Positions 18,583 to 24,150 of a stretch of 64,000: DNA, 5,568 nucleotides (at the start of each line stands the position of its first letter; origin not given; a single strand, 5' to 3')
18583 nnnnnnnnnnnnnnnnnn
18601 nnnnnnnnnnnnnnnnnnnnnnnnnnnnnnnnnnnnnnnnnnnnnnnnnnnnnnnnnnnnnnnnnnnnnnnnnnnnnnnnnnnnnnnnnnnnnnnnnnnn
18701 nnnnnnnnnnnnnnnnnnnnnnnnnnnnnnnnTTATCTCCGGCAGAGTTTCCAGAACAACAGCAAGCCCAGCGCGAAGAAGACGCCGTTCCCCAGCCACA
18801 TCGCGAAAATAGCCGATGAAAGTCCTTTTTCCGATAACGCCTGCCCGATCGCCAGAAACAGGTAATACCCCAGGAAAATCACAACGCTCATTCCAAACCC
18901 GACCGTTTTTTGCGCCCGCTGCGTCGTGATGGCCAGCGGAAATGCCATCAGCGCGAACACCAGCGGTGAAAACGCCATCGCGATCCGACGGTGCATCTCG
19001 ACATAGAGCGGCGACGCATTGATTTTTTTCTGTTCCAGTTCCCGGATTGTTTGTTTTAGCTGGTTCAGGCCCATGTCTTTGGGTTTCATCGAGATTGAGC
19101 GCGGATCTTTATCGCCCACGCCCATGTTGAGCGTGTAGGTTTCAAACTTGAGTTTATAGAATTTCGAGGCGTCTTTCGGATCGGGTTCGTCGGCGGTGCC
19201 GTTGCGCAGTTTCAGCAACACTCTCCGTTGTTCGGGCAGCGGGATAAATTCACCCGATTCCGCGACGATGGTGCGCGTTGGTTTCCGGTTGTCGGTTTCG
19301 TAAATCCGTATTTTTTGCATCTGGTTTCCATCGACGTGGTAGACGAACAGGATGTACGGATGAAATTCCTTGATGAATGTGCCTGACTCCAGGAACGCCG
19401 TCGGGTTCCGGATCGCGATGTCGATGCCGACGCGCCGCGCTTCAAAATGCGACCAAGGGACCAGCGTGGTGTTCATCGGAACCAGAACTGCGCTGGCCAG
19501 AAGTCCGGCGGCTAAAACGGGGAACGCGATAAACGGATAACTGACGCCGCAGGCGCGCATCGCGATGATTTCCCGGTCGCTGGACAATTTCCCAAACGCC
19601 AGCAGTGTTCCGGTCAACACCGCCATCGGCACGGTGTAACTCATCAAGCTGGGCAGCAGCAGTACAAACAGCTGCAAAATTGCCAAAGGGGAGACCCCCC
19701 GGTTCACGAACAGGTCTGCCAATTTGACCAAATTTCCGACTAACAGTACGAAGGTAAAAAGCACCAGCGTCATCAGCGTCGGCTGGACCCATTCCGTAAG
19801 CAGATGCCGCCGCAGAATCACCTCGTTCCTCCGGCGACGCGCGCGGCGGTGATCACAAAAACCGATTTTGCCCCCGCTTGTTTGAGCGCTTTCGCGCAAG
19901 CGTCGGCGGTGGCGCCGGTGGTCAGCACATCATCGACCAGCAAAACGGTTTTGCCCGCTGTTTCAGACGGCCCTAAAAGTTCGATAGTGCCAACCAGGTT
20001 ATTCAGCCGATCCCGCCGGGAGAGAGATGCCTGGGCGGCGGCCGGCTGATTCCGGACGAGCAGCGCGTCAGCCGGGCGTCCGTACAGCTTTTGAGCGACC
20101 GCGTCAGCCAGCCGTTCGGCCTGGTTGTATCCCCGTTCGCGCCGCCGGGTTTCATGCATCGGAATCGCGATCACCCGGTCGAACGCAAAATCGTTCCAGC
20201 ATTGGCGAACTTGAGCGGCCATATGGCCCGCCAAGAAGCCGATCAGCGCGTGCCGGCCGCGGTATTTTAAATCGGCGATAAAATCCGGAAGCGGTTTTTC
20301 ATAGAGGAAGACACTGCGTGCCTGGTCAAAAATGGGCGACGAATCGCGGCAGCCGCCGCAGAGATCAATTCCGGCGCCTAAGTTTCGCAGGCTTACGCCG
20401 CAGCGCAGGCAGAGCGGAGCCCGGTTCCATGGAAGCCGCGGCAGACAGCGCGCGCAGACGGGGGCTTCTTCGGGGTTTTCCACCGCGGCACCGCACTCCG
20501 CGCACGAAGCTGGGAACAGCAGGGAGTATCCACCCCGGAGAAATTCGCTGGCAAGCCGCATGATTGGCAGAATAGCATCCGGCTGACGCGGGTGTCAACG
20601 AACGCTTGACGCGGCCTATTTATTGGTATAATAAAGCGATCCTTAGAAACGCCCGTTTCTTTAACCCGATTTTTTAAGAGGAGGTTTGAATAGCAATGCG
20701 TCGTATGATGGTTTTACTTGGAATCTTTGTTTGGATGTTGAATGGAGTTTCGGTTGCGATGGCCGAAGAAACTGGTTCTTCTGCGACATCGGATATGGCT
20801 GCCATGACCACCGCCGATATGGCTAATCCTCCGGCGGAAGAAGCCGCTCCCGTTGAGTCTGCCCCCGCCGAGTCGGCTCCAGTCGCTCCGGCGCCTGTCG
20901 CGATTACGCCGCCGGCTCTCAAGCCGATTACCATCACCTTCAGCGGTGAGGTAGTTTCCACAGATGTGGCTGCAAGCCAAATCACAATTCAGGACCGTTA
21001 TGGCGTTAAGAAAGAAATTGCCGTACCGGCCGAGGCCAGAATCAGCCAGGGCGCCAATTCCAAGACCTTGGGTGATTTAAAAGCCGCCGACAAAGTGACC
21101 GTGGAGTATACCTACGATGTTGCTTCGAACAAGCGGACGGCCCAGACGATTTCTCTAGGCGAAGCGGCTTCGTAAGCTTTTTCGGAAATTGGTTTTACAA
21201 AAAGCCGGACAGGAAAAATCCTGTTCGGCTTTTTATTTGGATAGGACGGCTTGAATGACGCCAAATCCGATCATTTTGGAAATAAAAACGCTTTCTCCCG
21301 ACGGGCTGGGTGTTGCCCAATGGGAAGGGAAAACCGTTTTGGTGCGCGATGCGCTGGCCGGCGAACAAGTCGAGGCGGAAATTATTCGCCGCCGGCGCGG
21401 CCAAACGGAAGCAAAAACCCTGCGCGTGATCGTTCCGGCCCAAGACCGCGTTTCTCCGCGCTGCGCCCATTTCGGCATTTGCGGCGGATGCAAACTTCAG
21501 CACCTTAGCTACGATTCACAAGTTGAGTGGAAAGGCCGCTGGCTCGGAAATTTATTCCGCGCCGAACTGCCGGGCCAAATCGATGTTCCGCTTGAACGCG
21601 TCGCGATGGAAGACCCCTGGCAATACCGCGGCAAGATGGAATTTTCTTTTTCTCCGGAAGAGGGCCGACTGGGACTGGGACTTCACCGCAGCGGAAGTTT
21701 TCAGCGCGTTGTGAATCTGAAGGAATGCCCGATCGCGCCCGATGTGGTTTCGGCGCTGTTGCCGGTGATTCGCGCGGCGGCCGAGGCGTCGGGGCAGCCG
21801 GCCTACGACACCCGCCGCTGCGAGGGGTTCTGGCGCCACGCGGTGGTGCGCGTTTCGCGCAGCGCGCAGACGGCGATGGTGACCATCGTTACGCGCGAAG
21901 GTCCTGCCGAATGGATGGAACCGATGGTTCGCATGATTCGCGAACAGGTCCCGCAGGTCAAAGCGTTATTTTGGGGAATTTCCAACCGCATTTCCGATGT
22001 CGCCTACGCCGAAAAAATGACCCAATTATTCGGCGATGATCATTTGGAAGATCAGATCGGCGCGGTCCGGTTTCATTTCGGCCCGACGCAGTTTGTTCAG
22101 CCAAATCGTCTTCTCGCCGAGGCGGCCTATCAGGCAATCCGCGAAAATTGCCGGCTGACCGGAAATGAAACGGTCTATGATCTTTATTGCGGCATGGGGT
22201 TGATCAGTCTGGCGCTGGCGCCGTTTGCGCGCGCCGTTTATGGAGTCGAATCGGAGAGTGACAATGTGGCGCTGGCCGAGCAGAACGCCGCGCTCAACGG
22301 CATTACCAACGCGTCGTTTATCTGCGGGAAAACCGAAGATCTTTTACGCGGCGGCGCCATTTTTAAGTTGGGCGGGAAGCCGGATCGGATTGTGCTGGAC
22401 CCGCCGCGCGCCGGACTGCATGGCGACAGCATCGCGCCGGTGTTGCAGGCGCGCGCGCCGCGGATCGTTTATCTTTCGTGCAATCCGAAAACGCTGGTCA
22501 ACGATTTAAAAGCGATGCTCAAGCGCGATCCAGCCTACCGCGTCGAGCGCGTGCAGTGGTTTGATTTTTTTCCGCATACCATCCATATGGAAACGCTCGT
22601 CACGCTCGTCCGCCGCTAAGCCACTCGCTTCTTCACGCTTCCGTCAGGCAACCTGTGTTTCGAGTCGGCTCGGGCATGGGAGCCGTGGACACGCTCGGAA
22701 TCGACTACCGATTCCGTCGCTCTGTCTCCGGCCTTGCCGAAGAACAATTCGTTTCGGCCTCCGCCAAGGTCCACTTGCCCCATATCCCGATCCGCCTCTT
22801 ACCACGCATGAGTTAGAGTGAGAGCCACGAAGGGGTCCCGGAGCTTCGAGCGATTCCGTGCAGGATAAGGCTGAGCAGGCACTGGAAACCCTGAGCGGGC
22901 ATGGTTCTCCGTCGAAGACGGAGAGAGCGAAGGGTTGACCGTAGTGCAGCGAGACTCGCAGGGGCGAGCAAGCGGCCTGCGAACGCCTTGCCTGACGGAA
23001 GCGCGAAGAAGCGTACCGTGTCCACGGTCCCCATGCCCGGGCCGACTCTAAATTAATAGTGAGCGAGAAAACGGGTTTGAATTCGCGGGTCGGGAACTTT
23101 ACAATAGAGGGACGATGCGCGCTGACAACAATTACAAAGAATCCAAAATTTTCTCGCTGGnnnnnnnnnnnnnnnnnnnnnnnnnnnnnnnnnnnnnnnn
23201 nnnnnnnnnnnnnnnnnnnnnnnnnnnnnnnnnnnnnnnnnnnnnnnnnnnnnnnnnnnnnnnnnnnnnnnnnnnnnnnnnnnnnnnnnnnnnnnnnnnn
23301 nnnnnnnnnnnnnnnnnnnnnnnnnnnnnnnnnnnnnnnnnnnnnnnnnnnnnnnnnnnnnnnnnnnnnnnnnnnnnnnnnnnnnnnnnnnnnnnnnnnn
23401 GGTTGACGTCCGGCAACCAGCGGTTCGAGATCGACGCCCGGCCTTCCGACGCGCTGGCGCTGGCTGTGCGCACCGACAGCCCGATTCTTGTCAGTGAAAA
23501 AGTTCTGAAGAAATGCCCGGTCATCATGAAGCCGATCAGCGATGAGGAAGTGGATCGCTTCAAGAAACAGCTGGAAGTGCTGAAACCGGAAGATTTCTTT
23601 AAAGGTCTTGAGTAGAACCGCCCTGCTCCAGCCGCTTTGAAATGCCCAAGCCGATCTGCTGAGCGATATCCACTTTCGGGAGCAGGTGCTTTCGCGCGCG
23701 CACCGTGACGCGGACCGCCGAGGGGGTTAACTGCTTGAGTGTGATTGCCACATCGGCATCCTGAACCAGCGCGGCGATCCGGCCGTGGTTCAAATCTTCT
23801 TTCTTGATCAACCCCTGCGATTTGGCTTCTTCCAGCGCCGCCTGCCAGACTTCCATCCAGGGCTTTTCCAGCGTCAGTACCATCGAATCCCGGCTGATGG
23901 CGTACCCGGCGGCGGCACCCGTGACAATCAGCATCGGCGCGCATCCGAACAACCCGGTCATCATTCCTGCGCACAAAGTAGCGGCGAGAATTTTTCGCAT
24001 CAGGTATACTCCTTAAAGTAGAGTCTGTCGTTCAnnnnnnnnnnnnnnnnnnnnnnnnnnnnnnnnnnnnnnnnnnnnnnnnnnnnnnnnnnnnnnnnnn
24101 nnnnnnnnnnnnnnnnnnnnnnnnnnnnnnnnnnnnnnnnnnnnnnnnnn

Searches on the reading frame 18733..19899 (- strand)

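Call 34: search_protein_families(library=pfam, proteins=[window:18733-19899:-], max_evalue=0.001)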
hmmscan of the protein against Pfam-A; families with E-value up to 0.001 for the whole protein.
window:18733-19899:- (388 aa): 1 family
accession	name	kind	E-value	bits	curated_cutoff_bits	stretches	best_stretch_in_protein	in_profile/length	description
PF03739.19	LptF_LptG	-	2.2e-87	293.8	27.9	1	31-384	1-353/353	Lipopolysaccharide export system permease LptF/LptG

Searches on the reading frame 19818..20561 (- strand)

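Call 34: search_protein_families(library=pfam, proteins=[window:19818-20561:-], max_evalue=0.001)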
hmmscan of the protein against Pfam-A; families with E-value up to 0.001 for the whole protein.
window:19818-20561:- (247 aa): 2 families
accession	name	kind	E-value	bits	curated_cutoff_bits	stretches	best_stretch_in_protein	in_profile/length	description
PF00156.33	Pribosyltran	-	1.7e-09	37.7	26.3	1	149-241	41-125/158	Phosphoribosyl transferase domain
PF18912.6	DZR_2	-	1.7e-07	31.4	27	1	14-72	4-56/56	Double zinc ribbon domain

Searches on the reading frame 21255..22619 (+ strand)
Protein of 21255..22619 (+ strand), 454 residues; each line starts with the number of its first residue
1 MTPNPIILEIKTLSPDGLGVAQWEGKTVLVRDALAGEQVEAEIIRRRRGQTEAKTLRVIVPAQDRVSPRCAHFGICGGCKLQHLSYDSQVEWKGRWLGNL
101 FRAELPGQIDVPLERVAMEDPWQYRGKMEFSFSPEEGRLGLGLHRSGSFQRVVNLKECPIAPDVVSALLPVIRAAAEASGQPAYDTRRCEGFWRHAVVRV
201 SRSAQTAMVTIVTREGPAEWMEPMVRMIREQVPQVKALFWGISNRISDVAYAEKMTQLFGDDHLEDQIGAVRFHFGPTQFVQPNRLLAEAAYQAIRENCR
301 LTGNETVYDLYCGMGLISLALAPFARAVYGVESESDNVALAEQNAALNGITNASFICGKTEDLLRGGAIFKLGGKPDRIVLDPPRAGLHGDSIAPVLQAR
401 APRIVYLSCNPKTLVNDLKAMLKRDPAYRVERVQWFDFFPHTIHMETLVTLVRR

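Call 7: search_protein_families(library=pfam, proteins=[window:21255-22619:+], max_evalue=0.001)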
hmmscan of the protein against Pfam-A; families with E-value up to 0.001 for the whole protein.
window:21255-22619:+ (454 aa): 6 families
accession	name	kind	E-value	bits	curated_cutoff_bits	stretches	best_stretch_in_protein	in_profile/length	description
PF05958.17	tRNA_U5-meth_tr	-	6e-26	91.7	23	1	261-453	156-356/357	tRNA (Uracil-5-)-methyltransferase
PF13847.12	Methyltransf_31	-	1.5e-06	28.4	27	1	302-363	2-66/145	Methyltransferase domain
PF02475.24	TRM5-TYW2_MTfase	-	1.1e-05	25.8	28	1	303-358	36-94/164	TRM5/TYW2 methyltransferase domain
PF09445.16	Methyltransf_15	-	4.5e-05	23.5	22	1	305-388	2-84/165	RNA cap guanine-N2 methyltransferase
PF13649.12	Methyltransf_25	-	0.00017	22.7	27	1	307-363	1-58/97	Methyltransferase domain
PF05175.20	MTS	-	0.0007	19.7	23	0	304-359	32-89/170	Methyltransferase small domain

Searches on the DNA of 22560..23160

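Call 54: search_rna_families(source=window, start=22560, end=23160, threshold=evalue, max_evalue=1)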
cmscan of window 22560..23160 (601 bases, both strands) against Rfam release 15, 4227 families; matches with E-value up to 1: 0.
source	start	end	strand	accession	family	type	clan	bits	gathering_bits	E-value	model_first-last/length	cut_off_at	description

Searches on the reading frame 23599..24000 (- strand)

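Call 34: search_protein_families(library=pfam, proteins=[window:23599-24000:-], max_evalue=0.001)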
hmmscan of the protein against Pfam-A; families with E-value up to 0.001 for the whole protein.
window:23599-24000:- (133 aa): 1 family
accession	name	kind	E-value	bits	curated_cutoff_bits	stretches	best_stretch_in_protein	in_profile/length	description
PF12092.13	DUF3568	-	7.9e-07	29.6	23.2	1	3-102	1-105/124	Protein of unknown function (DUF3568)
